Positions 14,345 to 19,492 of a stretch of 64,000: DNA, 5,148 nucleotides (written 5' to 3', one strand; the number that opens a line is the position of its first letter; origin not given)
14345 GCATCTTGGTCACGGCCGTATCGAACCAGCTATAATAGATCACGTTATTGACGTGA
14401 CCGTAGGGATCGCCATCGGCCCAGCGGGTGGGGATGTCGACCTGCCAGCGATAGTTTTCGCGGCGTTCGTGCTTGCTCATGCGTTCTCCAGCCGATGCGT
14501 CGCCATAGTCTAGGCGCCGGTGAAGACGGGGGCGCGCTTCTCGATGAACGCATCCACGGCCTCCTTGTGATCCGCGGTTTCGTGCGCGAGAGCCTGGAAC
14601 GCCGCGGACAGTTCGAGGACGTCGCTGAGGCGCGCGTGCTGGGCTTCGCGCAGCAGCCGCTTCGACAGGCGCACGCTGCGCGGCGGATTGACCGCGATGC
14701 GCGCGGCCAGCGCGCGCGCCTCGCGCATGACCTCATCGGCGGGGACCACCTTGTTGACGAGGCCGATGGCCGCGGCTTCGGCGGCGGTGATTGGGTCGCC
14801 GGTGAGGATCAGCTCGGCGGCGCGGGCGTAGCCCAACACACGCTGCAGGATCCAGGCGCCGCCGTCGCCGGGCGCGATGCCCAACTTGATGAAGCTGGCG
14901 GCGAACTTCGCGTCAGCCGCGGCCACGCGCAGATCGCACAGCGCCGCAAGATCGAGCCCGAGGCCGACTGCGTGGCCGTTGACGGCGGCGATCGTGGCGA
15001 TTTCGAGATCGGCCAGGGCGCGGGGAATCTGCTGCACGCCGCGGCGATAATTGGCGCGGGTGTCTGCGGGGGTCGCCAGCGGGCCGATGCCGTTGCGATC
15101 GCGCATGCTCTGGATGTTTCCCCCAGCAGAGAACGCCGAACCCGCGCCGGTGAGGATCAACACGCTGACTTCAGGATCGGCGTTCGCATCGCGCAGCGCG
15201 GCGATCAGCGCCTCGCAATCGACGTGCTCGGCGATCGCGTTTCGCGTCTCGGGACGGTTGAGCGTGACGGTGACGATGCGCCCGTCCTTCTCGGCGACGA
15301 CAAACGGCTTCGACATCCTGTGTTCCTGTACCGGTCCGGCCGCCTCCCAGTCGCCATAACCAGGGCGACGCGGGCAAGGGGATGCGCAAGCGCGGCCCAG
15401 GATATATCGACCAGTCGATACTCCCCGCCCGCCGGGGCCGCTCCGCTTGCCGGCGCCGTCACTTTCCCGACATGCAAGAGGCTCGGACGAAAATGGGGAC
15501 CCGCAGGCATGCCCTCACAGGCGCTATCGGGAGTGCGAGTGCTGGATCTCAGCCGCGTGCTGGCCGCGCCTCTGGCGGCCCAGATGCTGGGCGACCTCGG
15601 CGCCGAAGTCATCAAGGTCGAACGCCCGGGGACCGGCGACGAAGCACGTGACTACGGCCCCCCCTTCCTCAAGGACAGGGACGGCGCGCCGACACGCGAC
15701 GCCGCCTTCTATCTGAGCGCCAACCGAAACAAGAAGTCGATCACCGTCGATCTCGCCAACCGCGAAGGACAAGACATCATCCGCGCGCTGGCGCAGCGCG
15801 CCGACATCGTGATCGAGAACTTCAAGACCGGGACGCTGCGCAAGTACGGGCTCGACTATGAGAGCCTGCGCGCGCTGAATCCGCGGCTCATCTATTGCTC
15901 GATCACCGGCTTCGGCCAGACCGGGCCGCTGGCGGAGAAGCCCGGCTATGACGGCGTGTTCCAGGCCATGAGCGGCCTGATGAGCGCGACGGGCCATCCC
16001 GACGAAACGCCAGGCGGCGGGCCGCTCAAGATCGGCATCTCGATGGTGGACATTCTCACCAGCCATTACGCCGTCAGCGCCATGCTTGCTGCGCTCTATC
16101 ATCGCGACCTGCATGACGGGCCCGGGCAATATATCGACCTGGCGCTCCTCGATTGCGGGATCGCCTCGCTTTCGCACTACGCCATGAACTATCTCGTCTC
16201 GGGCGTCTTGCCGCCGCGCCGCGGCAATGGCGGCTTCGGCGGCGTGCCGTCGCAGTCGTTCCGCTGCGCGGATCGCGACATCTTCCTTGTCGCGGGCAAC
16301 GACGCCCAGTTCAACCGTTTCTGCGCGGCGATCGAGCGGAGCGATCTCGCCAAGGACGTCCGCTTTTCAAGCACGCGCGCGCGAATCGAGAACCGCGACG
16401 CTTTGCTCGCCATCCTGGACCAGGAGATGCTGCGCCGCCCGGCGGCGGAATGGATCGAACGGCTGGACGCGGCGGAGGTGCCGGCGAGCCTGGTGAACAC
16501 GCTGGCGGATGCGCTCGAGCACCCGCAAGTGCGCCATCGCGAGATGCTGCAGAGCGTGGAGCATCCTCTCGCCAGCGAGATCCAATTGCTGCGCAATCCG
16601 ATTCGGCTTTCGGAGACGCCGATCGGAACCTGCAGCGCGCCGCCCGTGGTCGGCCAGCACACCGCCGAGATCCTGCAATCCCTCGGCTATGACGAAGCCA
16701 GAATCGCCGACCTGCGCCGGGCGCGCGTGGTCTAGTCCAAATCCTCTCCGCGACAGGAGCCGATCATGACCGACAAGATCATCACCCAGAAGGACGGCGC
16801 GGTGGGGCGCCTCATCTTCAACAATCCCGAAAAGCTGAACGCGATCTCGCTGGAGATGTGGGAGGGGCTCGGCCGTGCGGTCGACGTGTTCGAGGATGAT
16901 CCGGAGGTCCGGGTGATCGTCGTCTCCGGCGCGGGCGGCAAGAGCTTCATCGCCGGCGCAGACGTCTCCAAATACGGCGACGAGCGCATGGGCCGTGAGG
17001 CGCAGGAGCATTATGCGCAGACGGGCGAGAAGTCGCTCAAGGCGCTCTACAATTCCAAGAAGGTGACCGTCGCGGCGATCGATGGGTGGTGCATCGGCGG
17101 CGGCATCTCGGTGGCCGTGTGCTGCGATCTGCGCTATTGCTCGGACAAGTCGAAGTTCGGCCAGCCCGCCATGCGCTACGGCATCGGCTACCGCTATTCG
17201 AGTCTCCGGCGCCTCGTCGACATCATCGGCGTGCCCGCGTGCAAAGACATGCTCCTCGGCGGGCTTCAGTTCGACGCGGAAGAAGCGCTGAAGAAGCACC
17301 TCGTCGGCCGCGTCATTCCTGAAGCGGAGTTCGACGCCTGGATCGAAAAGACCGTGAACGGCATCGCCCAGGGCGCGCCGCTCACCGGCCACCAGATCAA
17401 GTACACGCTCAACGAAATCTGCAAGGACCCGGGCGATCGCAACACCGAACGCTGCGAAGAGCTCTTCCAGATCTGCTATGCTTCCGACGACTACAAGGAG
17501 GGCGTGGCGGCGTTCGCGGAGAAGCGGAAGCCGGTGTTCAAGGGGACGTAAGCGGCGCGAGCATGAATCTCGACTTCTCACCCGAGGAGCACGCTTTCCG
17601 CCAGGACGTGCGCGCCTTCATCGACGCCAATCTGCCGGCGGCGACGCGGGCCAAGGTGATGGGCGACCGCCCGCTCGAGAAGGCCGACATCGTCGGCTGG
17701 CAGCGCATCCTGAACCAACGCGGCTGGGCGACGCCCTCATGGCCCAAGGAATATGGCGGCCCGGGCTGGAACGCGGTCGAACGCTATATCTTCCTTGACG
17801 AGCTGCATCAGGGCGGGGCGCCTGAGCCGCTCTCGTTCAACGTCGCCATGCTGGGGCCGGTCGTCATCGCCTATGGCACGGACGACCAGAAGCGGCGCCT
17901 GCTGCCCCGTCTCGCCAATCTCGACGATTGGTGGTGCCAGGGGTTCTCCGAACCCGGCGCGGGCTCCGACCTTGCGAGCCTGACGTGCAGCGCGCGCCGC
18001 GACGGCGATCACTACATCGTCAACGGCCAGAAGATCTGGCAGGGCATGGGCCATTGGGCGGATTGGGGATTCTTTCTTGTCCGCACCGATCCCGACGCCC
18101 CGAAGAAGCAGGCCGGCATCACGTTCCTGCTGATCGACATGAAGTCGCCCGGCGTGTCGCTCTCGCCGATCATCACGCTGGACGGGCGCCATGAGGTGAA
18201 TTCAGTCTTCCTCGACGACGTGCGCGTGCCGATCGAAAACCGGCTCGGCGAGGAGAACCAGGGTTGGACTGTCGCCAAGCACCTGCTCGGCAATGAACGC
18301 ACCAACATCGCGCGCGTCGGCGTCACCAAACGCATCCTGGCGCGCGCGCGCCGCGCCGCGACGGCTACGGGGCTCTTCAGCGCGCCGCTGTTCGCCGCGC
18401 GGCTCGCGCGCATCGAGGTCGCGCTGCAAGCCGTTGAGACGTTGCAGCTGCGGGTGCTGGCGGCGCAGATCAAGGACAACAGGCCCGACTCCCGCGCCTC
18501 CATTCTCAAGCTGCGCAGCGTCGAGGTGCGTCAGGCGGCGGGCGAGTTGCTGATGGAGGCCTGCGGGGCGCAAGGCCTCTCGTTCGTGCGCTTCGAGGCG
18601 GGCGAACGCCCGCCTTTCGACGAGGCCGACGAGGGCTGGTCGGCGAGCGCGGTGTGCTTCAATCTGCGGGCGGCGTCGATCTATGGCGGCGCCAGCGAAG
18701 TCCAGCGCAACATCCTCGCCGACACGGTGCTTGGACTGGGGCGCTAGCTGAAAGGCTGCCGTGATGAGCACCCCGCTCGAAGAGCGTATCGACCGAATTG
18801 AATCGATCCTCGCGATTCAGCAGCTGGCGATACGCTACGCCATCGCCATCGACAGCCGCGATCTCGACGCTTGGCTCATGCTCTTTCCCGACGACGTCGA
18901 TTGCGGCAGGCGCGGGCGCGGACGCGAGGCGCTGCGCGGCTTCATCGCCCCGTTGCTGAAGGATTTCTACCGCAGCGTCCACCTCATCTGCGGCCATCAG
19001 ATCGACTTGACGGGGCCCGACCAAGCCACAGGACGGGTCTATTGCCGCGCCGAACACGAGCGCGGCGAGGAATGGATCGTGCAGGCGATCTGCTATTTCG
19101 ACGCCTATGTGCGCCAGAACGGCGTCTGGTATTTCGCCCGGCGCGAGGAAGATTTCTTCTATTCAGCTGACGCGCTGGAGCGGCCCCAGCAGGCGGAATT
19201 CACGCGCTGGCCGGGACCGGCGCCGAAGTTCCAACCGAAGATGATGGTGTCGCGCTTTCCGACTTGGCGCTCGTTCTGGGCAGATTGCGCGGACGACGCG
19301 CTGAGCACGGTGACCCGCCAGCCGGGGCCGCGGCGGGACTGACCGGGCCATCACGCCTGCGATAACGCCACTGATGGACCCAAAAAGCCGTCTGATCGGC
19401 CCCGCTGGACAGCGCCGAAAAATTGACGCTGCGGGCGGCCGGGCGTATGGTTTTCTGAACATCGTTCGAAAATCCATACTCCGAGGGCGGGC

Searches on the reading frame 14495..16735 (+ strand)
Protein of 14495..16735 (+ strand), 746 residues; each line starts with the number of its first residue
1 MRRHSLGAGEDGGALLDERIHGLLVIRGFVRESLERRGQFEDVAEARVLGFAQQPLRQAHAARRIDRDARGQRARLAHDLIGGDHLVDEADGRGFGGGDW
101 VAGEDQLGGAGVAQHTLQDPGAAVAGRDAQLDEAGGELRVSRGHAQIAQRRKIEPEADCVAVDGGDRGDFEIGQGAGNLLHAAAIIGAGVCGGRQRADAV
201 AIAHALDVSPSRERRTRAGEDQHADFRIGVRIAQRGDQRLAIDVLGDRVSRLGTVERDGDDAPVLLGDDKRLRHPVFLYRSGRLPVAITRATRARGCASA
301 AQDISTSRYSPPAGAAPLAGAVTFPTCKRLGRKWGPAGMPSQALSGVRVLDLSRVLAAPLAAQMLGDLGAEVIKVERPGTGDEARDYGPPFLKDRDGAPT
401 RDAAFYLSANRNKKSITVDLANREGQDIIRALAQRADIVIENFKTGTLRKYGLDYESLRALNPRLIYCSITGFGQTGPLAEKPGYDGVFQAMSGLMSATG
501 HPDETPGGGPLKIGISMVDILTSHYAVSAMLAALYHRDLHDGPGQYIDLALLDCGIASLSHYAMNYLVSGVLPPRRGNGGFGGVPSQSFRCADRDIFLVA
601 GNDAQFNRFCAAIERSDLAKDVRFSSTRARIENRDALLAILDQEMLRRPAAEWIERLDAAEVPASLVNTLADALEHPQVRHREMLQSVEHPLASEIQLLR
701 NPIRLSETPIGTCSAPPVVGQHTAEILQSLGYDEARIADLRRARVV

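Call 14: search_protein_families(library=pfam, proteins=[window:14495-16735:+], max_evalue=0.001)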
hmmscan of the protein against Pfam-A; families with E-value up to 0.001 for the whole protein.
window:14495-16735:+ (746 aa): 1 family
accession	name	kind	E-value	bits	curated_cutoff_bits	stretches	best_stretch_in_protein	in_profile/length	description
PF02515.22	CoA_transf_3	-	2.9e-125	418.6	23.3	1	344-723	1-366/366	CoA-transferase family III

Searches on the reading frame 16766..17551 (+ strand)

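Call 14: search_protein_families(library=pfam, proteins=[window:16766-17551:+], max_evalue=0.001)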
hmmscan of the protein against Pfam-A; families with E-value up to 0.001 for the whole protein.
window:16766-17551:+ (261 aa): 2 families
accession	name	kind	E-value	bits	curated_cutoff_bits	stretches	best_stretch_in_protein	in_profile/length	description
PF00378.25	ECH_1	-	1.7e-52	178.7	27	1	11-260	4-250/251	Enoyl-CoA hydratase/isomerase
PF16113.10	ECH_2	-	3.7e-25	89.6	27.2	1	13-252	1-240/335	Enoyl-CoA hydratase/isomerase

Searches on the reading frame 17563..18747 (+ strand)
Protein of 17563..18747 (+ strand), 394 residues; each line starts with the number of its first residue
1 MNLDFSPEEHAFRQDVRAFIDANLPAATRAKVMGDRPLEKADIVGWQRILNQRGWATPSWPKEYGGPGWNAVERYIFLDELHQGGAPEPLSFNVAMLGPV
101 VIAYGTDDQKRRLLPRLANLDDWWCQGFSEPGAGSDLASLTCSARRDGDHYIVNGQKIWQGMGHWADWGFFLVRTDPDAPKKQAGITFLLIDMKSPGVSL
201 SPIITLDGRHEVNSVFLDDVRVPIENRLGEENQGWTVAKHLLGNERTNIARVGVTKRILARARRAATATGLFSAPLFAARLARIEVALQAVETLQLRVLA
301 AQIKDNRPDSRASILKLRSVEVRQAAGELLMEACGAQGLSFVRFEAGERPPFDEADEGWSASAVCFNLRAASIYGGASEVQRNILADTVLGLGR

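Call 14: search_protein_families(library=pfam, proteins=[window:17563-18747:+], max_evalue=0.001)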
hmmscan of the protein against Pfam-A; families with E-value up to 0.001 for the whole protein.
window:17563-18747:+ (394 aa): 3 families
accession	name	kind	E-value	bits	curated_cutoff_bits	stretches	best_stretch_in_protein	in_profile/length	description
PF00441.29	Acyl-CoA_dh_1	-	4.9e-19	69.4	22.4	1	232-389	1-149/150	Acyl-CoA dehydrogenase, C-terminal domain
PF02771.21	Acyl-CoA_dh_N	-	3.9e-18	66.3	22.9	1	6-119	1-111/113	Acyl-CoA dehydrogenase, N-terminal domain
PF02770.24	Acyl-CoA_dh_M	-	2.5e-17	63.3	33.3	1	125-214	1-91/97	Acyl-CoA dehydrogenase, middle domain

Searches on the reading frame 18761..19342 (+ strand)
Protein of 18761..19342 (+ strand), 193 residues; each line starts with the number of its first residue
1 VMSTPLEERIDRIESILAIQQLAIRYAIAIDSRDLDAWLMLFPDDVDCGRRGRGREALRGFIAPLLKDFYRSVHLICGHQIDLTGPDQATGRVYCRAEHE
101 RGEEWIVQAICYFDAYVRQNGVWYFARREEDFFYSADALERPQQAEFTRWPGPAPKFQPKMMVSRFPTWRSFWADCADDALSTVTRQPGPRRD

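Call 14: search_protein_families(library=pfam, proteins=[window:18761-19342:+], max_evalue=0.001)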
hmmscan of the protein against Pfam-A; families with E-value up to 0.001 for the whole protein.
window:18761-19342:+ (193 aa): 1 family
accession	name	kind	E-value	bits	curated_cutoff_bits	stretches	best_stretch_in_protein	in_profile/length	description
PF13577.12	SnoaL_4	-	4.1e-19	69.3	24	1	12-128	2-125/126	SnoaL-like domain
